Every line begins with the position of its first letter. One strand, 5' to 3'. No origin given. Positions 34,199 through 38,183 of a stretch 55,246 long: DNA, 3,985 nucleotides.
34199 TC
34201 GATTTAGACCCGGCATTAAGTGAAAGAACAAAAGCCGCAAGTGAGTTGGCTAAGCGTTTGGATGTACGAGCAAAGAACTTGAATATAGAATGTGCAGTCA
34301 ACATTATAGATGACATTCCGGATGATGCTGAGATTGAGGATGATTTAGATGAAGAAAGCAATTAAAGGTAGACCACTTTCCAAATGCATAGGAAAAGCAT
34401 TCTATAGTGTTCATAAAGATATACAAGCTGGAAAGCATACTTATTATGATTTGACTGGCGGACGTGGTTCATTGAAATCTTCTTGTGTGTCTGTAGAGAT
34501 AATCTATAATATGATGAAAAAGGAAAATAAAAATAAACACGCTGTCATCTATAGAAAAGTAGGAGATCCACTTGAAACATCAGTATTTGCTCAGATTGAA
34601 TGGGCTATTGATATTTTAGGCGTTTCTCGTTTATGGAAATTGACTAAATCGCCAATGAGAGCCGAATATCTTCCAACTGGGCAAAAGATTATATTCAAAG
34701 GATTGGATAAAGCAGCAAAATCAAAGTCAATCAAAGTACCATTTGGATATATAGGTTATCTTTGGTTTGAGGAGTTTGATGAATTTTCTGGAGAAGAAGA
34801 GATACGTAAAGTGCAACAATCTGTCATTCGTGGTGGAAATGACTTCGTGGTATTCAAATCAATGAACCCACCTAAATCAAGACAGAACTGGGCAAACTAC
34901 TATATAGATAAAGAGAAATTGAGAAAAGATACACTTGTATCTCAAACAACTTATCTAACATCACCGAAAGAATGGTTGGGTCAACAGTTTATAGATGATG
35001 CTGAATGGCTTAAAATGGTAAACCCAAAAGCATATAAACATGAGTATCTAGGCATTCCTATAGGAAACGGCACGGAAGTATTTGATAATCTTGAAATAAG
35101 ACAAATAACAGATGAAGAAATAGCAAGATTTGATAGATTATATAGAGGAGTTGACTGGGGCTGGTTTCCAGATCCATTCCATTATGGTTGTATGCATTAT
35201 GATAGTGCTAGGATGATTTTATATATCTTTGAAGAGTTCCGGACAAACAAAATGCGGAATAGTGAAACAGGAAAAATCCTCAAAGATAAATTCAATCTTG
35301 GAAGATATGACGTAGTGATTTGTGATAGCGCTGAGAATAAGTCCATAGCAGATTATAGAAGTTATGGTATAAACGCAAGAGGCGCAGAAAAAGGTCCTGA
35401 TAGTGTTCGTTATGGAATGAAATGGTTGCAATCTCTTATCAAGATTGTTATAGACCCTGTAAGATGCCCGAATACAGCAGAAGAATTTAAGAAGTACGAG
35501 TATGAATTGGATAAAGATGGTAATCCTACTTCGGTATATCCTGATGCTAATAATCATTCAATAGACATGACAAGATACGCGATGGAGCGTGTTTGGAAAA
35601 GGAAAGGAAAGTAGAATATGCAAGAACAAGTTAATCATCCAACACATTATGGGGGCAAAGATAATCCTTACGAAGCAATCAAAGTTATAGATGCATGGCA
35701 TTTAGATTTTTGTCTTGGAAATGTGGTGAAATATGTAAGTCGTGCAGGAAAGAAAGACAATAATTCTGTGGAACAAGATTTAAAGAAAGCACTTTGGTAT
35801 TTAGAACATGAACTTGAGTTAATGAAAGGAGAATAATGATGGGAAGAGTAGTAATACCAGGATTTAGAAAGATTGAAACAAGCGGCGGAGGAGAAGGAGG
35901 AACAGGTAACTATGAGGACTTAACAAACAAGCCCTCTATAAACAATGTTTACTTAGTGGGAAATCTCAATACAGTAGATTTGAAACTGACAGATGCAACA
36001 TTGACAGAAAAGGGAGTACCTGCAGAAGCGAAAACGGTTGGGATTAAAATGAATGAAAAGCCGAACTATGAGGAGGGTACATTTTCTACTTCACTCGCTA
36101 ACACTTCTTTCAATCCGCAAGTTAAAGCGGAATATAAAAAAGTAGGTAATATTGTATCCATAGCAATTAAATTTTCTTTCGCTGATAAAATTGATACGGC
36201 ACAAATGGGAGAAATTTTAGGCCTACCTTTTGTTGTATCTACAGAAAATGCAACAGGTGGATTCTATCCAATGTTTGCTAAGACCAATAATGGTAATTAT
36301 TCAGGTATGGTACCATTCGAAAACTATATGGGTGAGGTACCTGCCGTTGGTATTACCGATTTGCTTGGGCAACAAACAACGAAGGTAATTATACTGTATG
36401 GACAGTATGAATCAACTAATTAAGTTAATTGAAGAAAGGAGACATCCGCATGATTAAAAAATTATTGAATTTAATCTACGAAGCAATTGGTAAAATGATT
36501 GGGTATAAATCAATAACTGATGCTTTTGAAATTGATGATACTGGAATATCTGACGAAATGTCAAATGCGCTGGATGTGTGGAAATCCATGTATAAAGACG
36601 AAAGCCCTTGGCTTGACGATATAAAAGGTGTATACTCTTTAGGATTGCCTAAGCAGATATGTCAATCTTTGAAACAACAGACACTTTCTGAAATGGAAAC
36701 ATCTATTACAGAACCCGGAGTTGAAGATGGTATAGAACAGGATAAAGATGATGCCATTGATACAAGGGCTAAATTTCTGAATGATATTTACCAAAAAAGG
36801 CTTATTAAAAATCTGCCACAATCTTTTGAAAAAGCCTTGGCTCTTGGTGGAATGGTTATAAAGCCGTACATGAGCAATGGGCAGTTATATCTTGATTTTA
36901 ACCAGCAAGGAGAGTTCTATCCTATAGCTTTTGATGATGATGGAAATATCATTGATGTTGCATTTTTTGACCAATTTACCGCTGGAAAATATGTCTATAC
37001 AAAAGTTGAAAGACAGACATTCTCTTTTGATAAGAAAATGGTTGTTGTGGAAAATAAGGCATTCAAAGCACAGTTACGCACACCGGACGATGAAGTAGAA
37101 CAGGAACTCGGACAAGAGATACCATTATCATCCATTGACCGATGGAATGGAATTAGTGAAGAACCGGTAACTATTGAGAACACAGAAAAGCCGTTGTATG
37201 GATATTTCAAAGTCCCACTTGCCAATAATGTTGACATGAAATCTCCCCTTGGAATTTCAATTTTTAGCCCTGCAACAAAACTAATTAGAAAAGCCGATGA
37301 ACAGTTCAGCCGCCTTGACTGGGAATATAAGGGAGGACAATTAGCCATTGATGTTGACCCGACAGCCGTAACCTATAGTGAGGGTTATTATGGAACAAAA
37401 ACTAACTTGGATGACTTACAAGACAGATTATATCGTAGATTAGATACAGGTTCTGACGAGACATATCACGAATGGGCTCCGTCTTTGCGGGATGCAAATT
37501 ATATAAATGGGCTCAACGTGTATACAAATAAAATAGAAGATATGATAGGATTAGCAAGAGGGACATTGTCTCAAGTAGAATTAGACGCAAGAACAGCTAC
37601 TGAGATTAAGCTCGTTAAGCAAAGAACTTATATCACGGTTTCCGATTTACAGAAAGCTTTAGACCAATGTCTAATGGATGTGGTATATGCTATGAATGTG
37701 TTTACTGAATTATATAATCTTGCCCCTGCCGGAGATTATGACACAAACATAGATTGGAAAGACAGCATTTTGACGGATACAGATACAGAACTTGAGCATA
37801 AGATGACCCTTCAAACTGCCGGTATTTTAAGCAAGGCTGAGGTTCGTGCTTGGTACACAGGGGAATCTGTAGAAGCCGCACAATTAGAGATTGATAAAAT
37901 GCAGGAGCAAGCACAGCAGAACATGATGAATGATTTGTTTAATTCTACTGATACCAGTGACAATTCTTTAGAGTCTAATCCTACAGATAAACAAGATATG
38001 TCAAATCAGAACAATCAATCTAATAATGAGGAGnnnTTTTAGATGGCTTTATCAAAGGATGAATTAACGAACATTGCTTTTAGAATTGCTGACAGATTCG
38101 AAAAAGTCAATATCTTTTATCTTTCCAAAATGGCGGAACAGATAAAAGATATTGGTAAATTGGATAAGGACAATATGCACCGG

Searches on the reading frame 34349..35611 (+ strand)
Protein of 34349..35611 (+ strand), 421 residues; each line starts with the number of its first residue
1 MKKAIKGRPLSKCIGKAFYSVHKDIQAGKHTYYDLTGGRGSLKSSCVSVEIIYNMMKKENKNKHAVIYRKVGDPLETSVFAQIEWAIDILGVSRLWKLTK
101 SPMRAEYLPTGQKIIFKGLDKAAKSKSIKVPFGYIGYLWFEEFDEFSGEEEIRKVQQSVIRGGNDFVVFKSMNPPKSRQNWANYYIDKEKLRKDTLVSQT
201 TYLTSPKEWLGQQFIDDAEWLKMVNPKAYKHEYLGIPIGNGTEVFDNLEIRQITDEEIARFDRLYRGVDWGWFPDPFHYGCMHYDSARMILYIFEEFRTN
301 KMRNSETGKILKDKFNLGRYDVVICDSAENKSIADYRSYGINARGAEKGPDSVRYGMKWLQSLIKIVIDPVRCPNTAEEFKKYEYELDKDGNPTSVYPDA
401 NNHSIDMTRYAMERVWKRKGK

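Call 80: search_protein_families(library=phrogs, max_evalue=0.001, proteins=[window:34349-35611:+])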
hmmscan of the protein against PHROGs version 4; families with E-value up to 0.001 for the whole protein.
window:34349-35611:+ (421 aa): 7 families
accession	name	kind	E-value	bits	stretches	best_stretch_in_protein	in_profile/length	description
phrog_3717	-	head and packaging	8.4e-51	174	1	13-279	6-267/277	terminase large subunit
phrog_2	-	head and packaging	2.5e-39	136.7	1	26-419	275-596/807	terminase large subunit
phrog_5653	-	head and packaging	5.9e-36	125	1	243-415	9-180/199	terminase large subunit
phrog_18557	-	head and packaging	1.1e-29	103.4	1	344-421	2-79/88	terminase large subunit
phrog_6672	-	head and packaging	1.9e-27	96.6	1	291-420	7-134/145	terminase large subunit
phrog_8711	-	head and packaging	1.2e-13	52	1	14-95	9-88/89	terminase large subunit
phrog_10250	-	head and packaging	2.1e-05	25.4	1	222-419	3-219/228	terminase large subunit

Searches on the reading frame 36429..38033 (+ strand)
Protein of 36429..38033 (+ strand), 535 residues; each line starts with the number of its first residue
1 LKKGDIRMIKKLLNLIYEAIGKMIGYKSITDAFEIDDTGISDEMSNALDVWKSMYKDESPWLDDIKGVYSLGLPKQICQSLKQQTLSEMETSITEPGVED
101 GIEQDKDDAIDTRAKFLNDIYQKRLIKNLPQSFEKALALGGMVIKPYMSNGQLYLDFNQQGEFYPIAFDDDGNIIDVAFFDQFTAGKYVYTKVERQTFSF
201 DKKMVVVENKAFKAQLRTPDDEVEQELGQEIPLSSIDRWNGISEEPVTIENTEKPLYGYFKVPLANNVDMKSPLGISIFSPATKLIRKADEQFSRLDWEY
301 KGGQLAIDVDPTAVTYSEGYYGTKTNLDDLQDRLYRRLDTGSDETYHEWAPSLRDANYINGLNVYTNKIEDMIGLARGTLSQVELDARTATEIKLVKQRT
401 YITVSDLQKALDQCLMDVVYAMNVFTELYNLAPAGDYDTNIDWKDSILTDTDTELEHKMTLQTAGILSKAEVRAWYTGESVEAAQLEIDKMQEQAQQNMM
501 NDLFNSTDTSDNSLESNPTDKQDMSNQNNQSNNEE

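Call 15: search_protein_families(library=phrogs, max_evalue=0.001, proteins=[window:36429-38033:+])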
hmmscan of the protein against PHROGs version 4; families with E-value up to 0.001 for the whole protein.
window:36429-38033:+ (535 aa): 1 family
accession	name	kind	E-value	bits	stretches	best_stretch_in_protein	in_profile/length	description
phrog_533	-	head and packaging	2.7e-97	327.3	1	16-505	6-487/495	portal protein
